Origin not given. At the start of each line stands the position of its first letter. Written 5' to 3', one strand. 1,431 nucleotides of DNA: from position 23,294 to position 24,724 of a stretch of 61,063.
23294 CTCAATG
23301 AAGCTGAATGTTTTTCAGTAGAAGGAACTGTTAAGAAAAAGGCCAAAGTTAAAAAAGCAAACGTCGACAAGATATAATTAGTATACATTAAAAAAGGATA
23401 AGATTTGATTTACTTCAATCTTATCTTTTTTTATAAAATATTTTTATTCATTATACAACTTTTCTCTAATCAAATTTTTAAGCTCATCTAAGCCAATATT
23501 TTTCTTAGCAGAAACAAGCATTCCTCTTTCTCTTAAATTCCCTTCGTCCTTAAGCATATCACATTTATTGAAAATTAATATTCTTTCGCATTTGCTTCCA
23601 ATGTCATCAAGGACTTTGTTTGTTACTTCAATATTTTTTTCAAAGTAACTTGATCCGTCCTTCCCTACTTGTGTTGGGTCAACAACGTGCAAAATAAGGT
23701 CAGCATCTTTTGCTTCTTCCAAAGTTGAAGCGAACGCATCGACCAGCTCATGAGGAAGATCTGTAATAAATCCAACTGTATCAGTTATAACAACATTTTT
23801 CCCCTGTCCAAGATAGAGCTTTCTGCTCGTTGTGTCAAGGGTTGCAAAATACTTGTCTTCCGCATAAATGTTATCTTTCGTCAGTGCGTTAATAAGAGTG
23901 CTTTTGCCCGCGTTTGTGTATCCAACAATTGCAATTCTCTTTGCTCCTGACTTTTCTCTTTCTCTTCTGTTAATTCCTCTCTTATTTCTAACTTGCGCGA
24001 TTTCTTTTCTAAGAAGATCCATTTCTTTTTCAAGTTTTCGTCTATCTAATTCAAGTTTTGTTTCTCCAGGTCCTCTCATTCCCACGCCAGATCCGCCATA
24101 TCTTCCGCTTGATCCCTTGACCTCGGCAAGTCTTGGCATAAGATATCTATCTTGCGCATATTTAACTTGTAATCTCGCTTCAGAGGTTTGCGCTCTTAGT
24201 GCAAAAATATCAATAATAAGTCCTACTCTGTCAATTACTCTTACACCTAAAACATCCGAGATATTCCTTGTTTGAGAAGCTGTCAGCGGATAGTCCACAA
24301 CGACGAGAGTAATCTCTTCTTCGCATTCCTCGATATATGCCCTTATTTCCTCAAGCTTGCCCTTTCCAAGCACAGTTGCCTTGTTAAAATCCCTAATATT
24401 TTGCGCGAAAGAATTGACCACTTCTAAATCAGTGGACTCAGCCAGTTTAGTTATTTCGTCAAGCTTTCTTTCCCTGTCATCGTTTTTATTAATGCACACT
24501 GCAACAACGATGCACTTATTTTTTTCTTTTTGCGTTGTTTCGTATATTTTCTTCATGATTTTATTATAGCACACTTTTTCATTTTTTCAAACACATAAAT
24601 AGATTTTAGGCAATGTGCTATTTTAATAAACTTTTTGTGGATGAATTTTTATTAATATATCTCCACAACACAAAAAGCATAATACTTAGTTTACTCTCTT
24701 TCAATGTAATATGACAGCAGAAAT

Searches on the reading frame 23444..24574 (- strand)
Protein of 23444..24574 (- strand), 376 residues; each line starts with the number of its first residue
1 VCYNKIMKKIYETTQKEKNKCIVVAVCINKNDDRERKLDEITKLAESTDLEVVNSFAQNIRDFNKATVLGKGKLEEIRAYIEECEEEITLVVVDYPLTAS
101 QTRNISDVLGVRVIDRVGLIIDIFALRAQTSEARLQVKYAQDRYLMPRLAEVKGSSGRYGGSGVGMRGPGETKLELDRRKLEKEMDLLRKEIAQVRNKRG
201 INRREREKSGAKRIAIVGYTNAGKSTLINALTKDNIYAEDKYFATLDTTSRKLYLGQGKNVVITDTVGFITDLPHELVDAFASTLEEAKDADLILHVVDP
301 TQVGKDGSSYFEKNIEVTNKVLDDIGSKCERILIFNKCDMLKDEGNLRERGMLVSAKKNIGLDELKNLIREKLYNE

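Call 11: search_protein_families(library=pfam, proteins=[window:23444-24574:-])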
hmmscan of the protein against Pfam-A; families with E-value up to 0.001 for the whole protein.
window:23444-24574:- (376 aa): 7 families
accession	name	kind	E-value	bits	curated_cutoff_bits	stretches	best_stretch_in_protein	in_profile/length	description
PF13167.11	GTP-bdg_N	-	9.2e-28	97.1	25.4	1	36-125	2-89/89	GTP-binding GTPase N-terminal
PF01926.29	MMR_HSR1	-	2.2e-21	76.5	21.9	1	213-337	1-113/113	50S ribosome-binding GTPase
PF16360.10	GTP-bdg_M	-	2.7e-21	76.3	29.5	1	127-206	1-79/79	GTP-binding GTPase Middle Region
PF02421.24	FeoB_N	-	1.5e-07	31.5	27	1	213-345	2-122/156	Ferrous iron transport protein B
PF00350.29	Dynamin_N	-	7.7e-06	26.5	27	1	214-242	1-29/168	Dynamin family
PF03193.22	RsgA_GTPase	-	7.1e-05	23.1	30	0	193-269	87-168/174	RsgA GTPase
PF00009.33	GTP_EFTU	-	0.00032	20.8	26.5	0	213-341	5-134/188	Elongation factor Tu GTP binding domain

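Call 13: find_related_loci(query=window:23444-24574:-, collection=genome_contigs, flank=4000)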
Query window:23444-24574:- (376 aa) in genome_contigs; peptide patterns used: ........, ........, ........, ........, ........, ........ (x = any residue, [..] = any of these).
336 stretches matched a pattern; 57 encode a relative of the query (tblastn E <= 1e-3); 57 distinct loci.
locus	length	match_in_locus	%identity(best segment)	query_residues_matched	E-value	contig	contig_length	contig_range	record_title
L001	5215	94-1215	88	3-376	0e+0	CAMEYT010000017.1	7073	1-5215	MAG: uncultured Firmicutes bacterium isolate SRR15057929_bin.33_metaWRAP_v1.3_MAG genome assembly, contig: ERZ10407480.4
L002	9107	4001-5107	73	1-369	2e-177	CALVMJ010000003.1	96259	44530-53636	MAG: uncultured Clostridia bacterium isolate BRZ_DN__bin59 genome assembly, contig: BRZ_DN__NODE_418_length_96259_cov_9.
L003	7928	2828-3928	64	8-374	1e-156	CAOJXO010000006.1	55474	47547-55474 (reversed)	MAG TPA_asm: uncultured Firmicutes bacterium isolate SRR15604611_bin.41_metawrap_v1.3_MAG genome assembly, contig: NODE.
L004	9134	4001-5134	60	1-373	5e-144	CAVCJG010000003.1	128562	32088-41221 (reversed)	Eggerthellaceae bacterium isolate H07603-L1_cleanbin_000033 genome assembly, contig: Spades_H07603-L1_contig_71, whole g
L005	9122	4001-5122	58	1-376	2e-142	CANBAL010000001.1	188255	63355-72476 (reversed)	MAG TPA_asm: uncultured Clostridia bacterium isolate SRR15322609_bin.15_metawrap_v1.3_MAG genome assembly, contig: NODE.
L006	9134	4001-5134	59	1-373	6e-142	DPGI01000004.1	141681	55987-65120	MAG TPA_asm: Clostridiales bacterium isolate UBA11517 contig_645, whole genome shotgun sequence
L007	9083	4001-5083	58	17-375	1e-136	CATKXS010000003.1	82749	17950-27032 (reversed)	MAG TPA_asm: uncultured Clostridia bacterium isolate MGG03635_1680015435 genome assembly, contig: ERR2844015_972, whole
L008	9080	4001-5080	60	13-373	1e-132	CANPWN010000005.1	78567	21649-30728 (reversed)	MAG: uncultured Clostridia bacterium isolate Lapin-004__bin61 genome assembly, contig: Lapin-004__NODE_313_length_78567_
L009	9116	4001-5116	60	1-375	9e-131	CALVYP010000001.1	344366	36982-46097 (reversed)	MAG: uncultured Clostridia bacterium isolate BRZ_N__bin21 genome assembly, contig: BRZ_N__NODE_38_length_344366_cov_7.73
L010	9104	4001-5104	58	3-373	1e-128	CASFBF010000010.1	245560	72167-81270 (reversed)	uncultured Firmicutes bacterium isolate SI.B26.metabat-bins.1 genome assembly, contig: SI.B26.metabat-bins.1.fa_k141_371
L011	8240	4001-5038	53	14-369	4e-115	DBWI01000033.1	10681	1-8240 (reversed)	MAG TPA_asm: Christensenella sp. UBA1242 UBA1242_contig_77550, whole genome shotgun sequence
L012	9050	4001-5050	51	14-373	3e-112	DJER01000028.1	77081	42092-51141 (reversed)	MAG TPA_asm: Christensenella sp. UBA5893 UBA5893_contig_520, whole genome shotgun sequence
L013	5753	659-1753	49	1-373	2e-111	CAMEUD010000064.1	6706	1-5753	MAG: uncultured Clostridia bacterium isolate SRR11489789_bin.108_metaWRAP_v1.3_MAG genome assembly, contig: ERZ11466733.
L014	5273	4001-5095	49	1-373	4e-111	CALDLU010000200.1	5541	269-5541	MAG TPA_asm: uncultured Clostridia bacterium isolate SRR1747028_bin.21_CONCOCT_v1.1_MAG genome assembly, contig: ERZ8082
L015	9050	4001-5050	50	14-373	2e-110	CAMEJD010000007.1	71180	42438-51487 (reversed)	MAG: uncultured Clostridia bacterium isolate SRR15057924_bin.10_metaWRAP_v1.3_MAG genome assembly, contig: ERZ10407652.9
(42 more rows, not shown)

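Call 16: find_encoding_contigs(protein=window:23444-24574:-, flank=3000, max_places=10)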
Protein window:23444-24574:- (376 aa): no gene with exactly this product is on record in the collection.

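Call 42: find_homologous_proteins(query=window:23444-24556:-, max_evalue=1e-150)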
Query window:23444-24556:- (370 aa): 19 proteins with E <= 1e-150 among 8000 candidates.
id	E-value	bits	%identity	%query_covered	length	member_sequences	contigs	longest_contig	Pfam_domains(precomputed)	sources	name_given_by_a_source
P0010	4.6e-230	781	98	100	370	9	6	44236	PF01926.30,PF13167.12,PF00350.30,PF02421.25,PF16360.11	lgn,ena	-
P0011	7.8e-229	777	98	100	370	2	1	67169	PF01926.30,PF13167.12,PF00350.30,PF02421.25,PF16360.11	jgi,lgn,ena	-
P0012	1.1e-223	760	96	100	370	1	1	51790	PF01926.30,PF13167.12,PF00350.30,PF02421.25,PF16360.11,PF03193.23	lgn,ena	-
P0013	7.6e-213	724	89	100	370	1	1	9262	PF01926.30,PF13167.12,PF00350.30,PF02421.25,PF16360.11,PF03193.23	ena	-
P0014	1.8e-209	713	89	100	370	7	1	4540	PF01926.30,PF13167.12,PF00350.30,PF02421.25,PF16360.11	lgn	-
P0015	3.2e-192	656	94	88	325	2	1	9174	PF01926.30,PF13167.12,PF00350.30,PF02421.25,PF16360.11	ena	-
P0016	9.3e-181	619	76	99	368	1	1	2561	PF01926.30,PF13167.12,PF00350.30,PF02421.25,PF16360.11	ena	-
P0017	2.4e-179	614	77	95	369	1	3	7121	PF01926.30,PF13167.12,PF16360.11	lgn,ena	-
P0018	2.4e-176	604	74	99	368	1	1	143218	PF01926.30,PF13167.12,PF00350.30,PF02421.25,PF16360.11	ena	-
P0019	6.1e-175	600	73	97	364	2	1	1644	PF01926.30,PF13167.12,PF16360.11,PF03193.23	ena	-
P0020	1.3e-174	598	76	96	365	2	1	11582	PF01926.30,PF13167.12,PF16360.11,PF03193.23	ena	-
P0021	2.2e-172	591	74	100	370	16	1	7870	PF01926.30,PF13167.12,PF00350.30,PF02421.25,PF16360.11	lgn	-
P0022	9.3e-172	589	74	100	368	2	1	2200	PF01926.30,PF13167.12,PF00350.30,PF02421.25,PF16360.11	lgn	-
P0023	1.0e-171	589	73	99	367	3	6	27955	PF01926.30,PF13167.12,PF00350.30,PF02421.25,PF16360.11,PF16897.11,PF00071.29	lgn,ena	-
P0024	1.3e-171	589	73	99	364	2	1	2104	PF01926.30,PF13167.12,PF16360.11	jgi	-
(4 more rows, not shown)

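Call 43: find_encoding_contigs(protein=P0010, flank=10000, max_places=10)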
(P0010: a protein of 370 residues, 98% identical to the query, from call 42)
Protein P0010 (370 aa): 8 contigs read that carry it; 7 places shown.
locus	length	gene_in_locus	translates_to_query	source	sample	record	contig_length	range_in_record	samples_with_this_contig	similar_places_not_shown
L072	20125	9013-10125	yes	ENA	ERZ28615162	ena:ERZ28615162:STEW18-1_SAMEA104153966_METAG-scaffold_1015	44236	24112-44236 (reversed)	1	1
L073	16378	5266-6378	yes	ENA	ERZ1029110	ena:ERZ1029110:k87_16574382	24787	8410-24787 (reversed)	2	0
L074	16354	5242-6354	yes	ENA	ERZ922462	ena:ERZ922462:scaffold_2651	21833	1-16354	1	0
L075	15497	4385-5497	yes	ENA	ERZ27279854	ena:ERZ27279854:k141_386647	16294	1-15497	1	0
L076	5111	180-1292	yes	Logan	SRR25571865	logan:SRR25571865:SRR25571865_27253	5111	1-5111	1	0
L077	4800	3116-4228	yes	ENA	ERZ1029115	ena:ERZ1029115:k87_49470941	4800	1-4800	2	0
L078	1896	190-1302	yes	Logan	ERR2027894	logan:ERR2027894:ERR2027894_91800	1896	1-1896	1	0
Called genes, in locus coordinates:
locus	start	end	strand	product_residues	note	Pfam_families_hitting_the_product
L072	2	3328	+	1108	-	?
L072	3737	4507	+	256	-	PF14520:HHH_5 (faint), PF04002:RadC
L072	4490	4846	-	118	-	-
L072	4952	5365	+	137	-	-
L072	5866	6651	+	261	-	PF00753:Lactamase_B, PF16661:Lactamase_B_6 (faint), PF23023:Anti-Pycsar_Apyc1 (weak), PF12706:Lactamase_B_2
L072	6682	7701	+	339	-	PF00089:Trypsin, PF13365:Trypsin_2, PF00595:PDZ (faint), PF13180:PDZ_2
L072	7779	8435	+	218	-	-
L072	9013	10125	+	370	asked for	PF00350:Dynamin_N (faint), PF13167:GTP-bdg_N, PF16360:GTP-bdg_M, PF01926:MMR_HSR1, PF02421:FeoB_N (weak)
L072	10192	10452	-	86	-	PF08984:DUF1858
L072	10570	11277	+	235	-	PF05239:PRC (faint)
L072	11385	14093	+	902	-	PF19044:P-loop_TraG, PF01580:FtsK_SpoIIIE (weak), PF01935:DUF87, PF12846:AAA_10 (weak), PF19044:P-loop_TraG (weak)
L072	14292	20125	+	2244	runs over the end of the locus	-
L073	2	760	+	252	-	?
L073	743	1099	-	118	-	-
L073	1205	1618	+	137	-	-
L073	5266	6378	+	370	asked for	PF00350:Dynamin_N (faint), PF13167:GTP-bdg_N, PF16360:GTP-bdg_M, PF01926:MMR_HSR1, PF02421:FeoB_N (weak)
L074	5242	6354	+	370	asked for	PF00350:Dynamin_N (faint), PF13167:GTP-bdg_N, PF16360:GTP-bdg_M, PF01926:MMR_HSR1, PF02421:FeoB_N (weak)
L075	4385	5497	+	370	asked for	PF00350:Dynamin_N (faint), PF13167:GTP-bdg_N, PF16360:GTP-bdg_M, PF01926:MMR_HSR1, PF02421:FeoB_N (weak)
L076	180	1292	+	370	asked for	PF00350:Dynamin_N (faint), PF13167:GTP-bdg_N, PF16360:GTP-bdg_M, PF01926:MMR_HSR1, PF02421:FeoB_N (weak)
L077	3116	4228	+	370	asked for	PF00350:Dynamin_N (faint), PF13167:GTP-bdg_N, PF16360:GTP-bdg_M, PF01926:MMR_HSR1, PF02421:FeoB_N (weak)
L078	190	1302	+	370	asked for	PF00350:Dynamin_N (faint), PF13167:GTP-bdg_N, PF16360:GTP-bdg_M, PF01926:MMR_HSR1, PF02421:FeoB_N (weak)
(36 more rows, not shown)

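Call 44: find_encoding_contigs(protein=P0011, flank=10000, max_places=10)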
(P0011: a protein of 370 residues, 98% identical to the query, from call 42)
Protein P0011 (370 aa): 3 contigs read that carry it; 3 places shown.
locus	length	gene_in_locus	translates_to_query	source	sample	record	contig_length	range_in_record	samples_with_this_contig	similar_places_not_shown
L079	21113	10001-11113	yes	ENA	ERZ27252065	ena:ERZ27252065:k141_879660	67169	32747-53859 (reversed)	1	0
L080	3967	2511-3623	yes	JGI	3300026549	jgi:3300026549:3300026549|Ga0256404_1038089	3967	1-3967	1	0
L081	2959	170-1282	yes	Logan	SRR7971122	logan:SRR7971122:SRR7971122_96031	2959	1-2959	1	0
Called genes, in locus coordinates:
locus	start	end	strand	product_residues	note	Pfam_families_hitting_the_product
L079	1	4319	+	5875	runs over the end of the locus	?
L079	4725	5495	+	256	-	PF14520:HHH_5 (faint), PF04002:RadC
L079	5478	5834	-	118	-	-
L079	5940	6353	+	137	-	-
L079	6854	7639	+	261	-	PF00753:Lactamase_B, PF16661:Lactamase_B_6 (faint), PF23023:Anti-Pycsar_Apyc1 (weak), PF12706:Lactamase_B_2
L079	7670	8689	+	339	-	PF00089:Trypsin, PF13365:Trypsin_2, PF00595:PDZ (faint), PF13180:PDZ_2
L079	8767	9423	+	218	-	-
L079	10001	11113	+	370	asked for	PF00350:Dynamin_N (faint), PF13167:GTP-bdg_N, PF16360:GTP-bdg_M, PF01926:MMR_HSR1, PF02421:FeoB_N (weak)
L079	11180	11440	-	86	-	PF08984:DUF1858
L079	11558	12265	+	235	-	PF05239:PRC (faint)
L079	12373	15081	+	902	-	PF19044:P-loop_TraG, PF01580:FtsK_SpoIIIE (weak), PF01935:DUF87, PF12846:AAA_10 (weak), PF19044:P-loop_TraG (weak)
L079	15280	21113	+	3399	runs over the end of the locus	-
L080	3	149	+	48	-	?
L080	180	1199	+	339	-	PF00089:Trypsin, PF13365:Trypsin_2, PF00595:PDZ (faint), PF13180:PDZ_2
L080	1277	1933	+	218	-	-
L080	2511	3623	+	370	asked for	PF00350:Dynamin_N (faint), PF13167:GTP-bdg_N, PF16360:GTP-bdg_M, PF01926:MMR_HSR1, PF02421:FeoB_N (weak)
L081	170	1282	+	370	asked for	PF00350:Dynamin_N (faint), PF13167:GTP-bdg_N, PF16360:GTP-bdg_M, PF01926:MMR_HSR1, PF02421:FeoB_N (weak)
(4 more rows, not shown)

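Call 45: find_encoding_contigs(protein=P0012, flank=10000, max_places=10)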
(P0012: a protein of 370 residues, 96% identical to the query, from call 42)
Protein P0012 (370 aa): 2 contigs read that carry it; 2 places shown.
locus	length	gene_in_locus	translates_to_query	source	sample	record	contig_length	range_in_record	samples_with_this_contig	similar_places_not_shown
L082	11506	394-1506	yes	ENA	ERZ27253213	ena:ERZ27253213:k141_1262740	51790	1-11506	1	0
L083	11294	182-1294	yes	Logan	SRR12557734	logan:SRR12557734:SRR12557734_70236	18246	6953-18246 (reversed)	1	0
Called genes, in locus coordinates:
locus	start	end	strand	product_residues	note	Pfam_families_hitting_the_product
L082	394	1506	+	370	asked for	PF00350:Dynamin_N (faint), PF03193:RsgA_GTPase (faint), PF13167:GTP-bdg_N, PF16360:GTP-bdg_M, PF01926:MMR_HSR1, PF02421:FeoB_N (weak)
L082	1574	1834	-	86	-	PF08984:DUF1858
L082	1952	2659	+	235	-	PF05239:PRC (faint)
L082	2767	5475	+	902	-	PF19044:P-loop_TraG, PF01580:FtsK_SpoIIIE (weak), PF01935:DUF87, PF12846:AAA_10 (weak)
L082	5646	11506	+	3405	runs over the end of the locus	-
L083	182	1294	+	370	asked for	PF00350:Dynamin_N (faint), PF03193:RsgA_GTPase (faint), PF13167:GTP-bdg_N, PF16360:GTP-bdg_M, PF01926:MMR_HSR1, PF02421:FeoB_N (weak)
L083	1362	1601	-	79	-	PF08984:DUF1858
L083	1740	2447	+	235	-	PF05239:PRC (faint)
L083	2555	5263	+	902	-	PF19044:P-loop_TraG, PF01580:FtsK_SpoIIIE (weak), PF01935:DUF87, PF12846:AAA_10 (weak)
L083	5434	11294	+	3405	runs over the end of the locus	-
